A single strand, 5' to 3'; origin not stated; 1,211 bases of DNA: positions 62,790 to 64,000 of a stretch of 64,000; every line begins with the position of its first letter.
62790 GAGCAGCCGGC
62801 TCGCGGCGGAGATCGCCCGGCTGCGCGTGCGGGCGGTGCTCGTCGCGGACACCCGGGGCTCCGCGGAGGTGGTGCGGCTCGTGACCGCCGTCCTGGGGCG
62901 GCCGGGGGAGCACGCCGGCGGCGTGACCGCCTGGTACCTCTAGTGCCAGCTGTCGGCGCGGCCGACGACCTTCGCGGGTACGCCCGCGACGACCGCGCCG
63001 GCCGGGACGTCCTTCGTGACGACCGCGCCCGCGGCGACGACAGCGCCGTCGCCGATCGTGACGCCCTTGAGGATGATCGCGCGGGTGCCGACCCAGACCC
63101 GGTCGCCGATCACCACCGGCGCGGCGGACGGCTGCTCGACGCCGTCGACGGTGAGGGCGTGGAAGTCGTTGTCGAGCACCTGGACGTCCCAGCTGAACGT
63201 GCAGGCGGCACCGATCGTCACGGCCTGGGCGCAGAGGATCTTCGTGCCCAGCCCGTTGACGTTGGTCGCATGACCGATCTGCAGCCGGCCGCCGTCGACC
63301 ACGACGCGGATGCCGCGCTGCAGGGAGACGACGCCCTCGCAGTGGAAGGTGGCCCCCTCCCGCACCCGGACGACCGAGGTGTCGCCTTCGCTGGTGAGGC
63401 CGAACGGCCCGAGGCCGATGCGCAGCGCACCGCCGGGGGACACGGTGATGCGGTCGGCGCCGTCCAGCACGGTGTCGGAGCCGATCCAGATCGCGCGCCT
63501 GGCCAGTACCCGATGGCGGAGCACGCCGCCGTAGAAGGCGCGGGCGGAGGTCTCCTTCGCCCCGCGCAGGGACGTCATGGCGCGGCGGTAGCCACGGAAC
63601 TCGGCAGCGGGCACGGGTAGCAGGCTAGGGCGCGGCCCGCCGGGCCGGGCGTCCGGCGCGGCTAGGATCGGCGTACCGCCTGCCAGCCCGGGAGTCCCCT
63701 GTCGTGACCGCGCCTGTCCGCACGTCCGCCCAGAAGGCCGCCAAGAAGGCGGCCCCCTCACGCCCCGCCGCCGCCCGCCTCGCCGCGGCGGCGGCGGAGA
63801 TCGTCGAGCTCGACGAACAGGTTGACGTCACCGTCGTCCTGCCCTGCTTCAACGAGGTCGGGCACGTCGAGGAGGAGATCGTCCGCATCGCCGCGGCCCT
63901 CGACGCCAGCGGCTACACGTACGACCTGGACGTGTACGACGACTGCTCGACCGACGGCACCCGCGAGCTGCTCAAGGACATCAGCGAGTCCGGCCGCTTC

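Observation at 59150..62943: Two translationally coupled giant polytopic membrane proteins of unclear family downstream of the exporter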

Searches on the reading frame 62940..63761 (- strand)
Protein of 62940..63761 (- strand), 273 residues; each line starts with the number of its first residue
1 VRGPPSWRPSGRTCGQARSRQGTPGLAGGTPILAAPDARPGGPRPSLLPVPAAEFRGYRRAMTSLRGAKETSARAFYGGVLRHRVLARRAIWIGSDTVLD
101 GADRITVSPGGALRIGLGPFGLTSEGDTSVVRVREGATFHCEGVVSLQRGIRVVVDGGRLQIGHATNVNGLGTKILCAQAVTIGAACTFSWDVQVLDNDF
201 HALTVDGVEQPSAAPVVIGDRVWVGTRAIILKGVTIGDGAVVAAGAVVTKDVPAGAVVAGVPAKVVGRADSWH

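Call 10: search_protein_families(library=pfam, proteins=[window:62940-63761:-], max_evalue=0.01)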
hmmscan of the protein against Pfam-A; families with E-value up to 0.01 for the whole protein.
window:62940-63761:- (273 aa): 2 families
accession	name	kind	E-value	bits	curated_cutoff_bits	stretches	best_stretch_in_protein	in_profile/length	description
PF14602.12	Hexapep_2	-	1.5e-10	41.1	27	1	215-250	1-34/34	Hexapeptide repeat of succinyl-transferase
PF00132.30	Hexapep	-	9.1e-10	38.3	27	1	216-250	2-36/36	Bacterial transferase hexapeptide (six repeats)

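Call 53: search_protein_families(library=ncbifam, proteins=[window:62940-63614:-], max_evalue=0.001)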
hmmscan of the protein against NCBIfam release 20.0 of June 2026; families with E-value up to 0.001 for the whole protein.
window:62940-63614:- (224 aa): 42 families (the best 25 are shown)
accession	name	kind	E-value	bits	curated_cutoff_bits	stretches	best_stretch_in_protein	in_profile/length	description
TIGR03532.1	DapD_Ac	equivalog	1.3e-20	74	231.75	1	131-221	128-215/231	2,3,4,5-tetrahydropyridine-2,6-dicarboxylate N-acetyltransferase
NF007499.0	PRK10092.1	equivalog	6.8e-18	65.1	314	1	126-218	88-181/183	maltose O-acetyltransferase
NF007240.0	PRK09677.1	equivalog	1.2e-17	64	243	1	106-219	61-183/192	putative lipopolysaccharide biosynthesis O-acetyl transferase WbbJ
NF000311.1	Vat_ABCDEFH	equivalog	1.8e-16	60.3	300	1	108-218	55-162/201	Vat family streptogramin A O-acetyltransferase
TIGR03308.1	phn_thr-fam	hypoth_equivalog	8.2e-16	58.5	201.65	1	161-218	103-160/204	phosphonate metabolim protein, transferase hexapeptide repeat family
NF007797.0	PRK10502.1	subfamily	3.9e-15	56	192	1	111-217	73-176/183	WcaF family extracellular polysaccharide biosynthesis acetyltransferase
NF058585.1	HptprglPActTf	PfamEq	9.6e-15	54.6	300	1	165-220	105-160/172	heptaprenylglyceryl phosphate O-acetyltransferase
NF007076.0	PRK09527.1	equivalog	1.2e-14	54.2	347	1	126-218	90-183/203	galactoside O-acetyltransferase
TIGR03570.1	NeuD_NnaD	subfamily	4.6e-14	52.5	160.8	1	165-215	152-202/202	NeuD/PglB/VioB family sugar acetyltransferase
NF000490.1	chloram_CatB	equivalog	1e-13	51.1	350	1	148-217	94-161/210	type B chloramphenicol O-acetyltransferase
NF033468.1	stregram_VatI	exception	1.2e-13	51.4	415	1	146-219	92-165/208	streptogramin A O-acetyltransferase Vat(I)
NF000504.1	stregram_VatH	exception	1.4e-13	51.2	475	1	107-218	61-169/216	streptogramin A O-acetyltransferase Vat(H)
NF000147.1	stregram_VatF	exception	1.4e-12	47.5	400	1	141-217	95-171/221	streptogramin A O-acetyltransferase Vat(F)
NF000020.1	stregram_VatE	exception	1.5e-12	47.6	450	1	111-219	62-168/214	streptogramin A O-acetyltransferase Vat(E)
NF041874.1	EPS_EpsC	equivalog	3.2e-11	43.3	150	1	151-219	97-166/168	serine O-acetyltransferase EpsC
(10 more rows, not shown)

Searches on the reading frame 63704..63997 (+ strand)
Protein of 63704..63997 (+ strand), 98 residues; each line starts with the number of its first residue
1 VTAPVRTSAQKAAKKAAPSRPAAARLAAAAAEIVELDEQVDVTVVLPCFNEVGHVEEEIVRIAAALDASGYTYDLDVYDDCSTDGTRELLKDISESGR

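Call 10: search_protein_families(library=pfam, proteins=[window:63704-63997:+], max_evalue=0.01)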
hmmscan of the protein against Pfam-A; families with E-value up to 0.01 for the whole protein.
window:63704-63997:+ (98 aa): 1 family
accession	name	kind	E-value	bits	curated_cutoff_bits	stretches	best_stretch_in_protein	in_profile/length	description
PF00535.33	Glycos_transf_2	-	6.1e-06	26.7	23.3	1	43-95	1-50/168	Glycosyl transferase family 2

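Call 54: search_protein_families(library=ncbifam, proteins=[window:63704-63997:+], max_evalue=1)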
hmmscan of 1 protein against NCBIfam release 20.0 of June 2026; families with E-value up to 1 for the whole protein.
window:63704-63997:+ (98 aa): 12 families
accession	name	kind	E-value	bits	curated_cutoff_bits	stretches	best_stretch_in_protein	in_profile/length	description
NF010496.0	PRK13915.1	equivalog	7.5e-06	25.2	262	1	27-89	18-80/307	glucosyl-3-phosphoglycerate synthase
TIGR03937.1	PgaC_IcaA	equivalog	3e-05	23.2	422.3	1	31-95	36-97/407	poly-beta-1,6-N-acetyl-D-glucosamine synthase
NF047683.1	TeichurnBiosyTuaG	equivalog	6.6e-05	22.7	400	1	38-96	4-59/252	teichuronic acid biosynthesis protein TuaG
NF007986.1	PRK10714.1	equivalog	0.00091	18.3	529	1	41-95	7-61/316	undecaprenyl-phosphate 4-deoxy-4-formamido-L-arabinose transferase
TIGR04242.1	nodulat_NodC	equivalog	0.0026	16.8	550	1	24-84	32-91/395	chitooligosaccharide synthase NodC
NF045692.1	OglycostaseCruG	equivalog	0.0082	15.1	600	1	24-95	25-93/386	2'-O-glycosyltransferase CruG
NF038302.1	EPS_HpsE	equivalog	0.045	12.7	300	1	40-93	1-54/307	hormogonium polysaccharide biosynthesis glycosyltransferase HpsE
NF047588.1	GlcsyltransPgfSStrep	equivalog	0.052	12.7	500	1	41-96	2-58/308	glycosyltransferase PgfS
TIGR03469.1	HpnB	hypoth_equivalog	0.073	12.1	379.25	1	34-95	38-97/386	hopene-associated glycosyltransferase HpnB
TIGR04182.1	glyco_TIGR04182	equivalog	0.12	11.7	325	1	41-91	1-46/293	S-layer glycoprotein N-glycosyltransferase AglJ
TIGR04283.1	glyco_like_mftF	equivalog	0.14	11.8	182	1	43-93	2-49/221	TIGR04283 family arsenosugar biosynthesis glycosyltransferase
NF047902.1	MmDecMmdD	equivalog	0.64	10.3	150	0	11-64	43-95/112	methylmalonyl-CoA decarboxylase subunit delta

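Call 56: find_homologous_proteins(query=window:63704-63997:+)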
Query window:63704-63997:+ (98 aa): 2 proteins with E <= 0.001 among 155 candidates.
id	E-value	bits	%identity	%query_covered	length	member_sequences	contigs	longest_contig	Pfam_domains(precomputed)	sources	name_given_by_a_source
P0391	1.5e-16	79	69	59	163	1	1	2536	PF00535.33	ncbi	-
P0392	2.6e-10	59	62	53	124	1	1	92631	-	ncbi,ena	-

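Call 70: search_protein_families(library=ncbifam, proteins=[P0391], max_evalue=0.01)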
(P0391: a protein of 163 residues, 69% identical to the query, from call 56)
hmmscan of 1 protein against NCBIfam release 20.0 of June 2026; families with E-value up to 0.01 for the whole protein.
P0391 (163 aa): 16 families
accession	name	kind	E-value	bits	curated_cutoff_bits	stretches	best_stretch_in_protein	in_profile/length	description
NF007986.1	PRK10714.1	equivalog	6.8e-13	48.3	529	1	7-129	6-127/316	undecaprenyl-phosphate 4-deoxy-4-formamido-L-arabinose transferase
NF047588.1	GlcsyltransPgfSStrep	equivalog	3.3e-11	43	500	1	8-136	2-129/308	glycosyltransferase PgfS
TIGR03937.1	PgaC_IcaA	equivalog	2.7e-09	36.5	422.3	1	8-119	46-152/407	poly-beta-1,6-N-acetyl-D-glucosamine synthase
NF041875.1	EPS_EpsD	equivalog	2.4e-08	33.7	370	1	9-110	1-97/325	exopolysaccharide biosynthesis glycosyltransferase EpsD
NF010496.0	PRK13915.1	equivalog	5.4e-08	32.3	262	1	8-110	32-134/307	glucosyl-3-phosphoglycerate synthase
NF047683.1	TeichurnBiosyTuaG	equivalog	6.4e-08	32.5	400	1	8-111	7-105/252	teichuronic acid biosynthesis protein TuaG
NF038302.1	EPS_HpsE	equivalog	7.6e-08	31.7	300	1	7-105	1-99/307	hormogonium polysaccharide biosynthesis glycosyltransferase HpsE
NF041391.1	DPhHxTase_Halo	equivalog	2e-06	27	375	1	15-129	3-106/213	dolichyl-phosphate hexose transferase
TIGR03965.1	mycofact_glyco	equivalog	4.4e-06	25.8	280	1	6-117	73-179/467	mycofactocin biosynthesis glycosyltransferase MftF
TIGR04182.1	glyco_TIGR04182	equivalog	5.8e-06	25.9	325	1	8-130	1-112/293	S-layer glycoprotein N-glycosyltransferase AglJ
TIGR04242.1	nodulat_NodC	equivalog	9.7e-06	24.8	550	1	3-145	46-179/395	chitooligosaccharide synthase NodC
NF007482.0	PRK10073.1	equivalog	2.5e-05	23.5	423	1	8-104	7-97/334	glycosyltransferase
NF050050.1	ProtGlycPglI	equivalog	7.3e-05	22.3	500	1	39-130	31-122/306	GalNAc(5)-diNAcBac-PP-undecaprenol beta-1,3-glucosyltransferase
TIGR04283.1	glyco_like_mftF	equivalog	0.00021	21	182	1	10-117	2-97/221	TIGR04283 family arsenosugar biosynthesis glycosyltransferase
TIGR03469.1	HpnB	hypoth_equivalog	0.00057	19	379.25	1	8-117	45-160/386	hopene-associated glycosyltransferase HpnB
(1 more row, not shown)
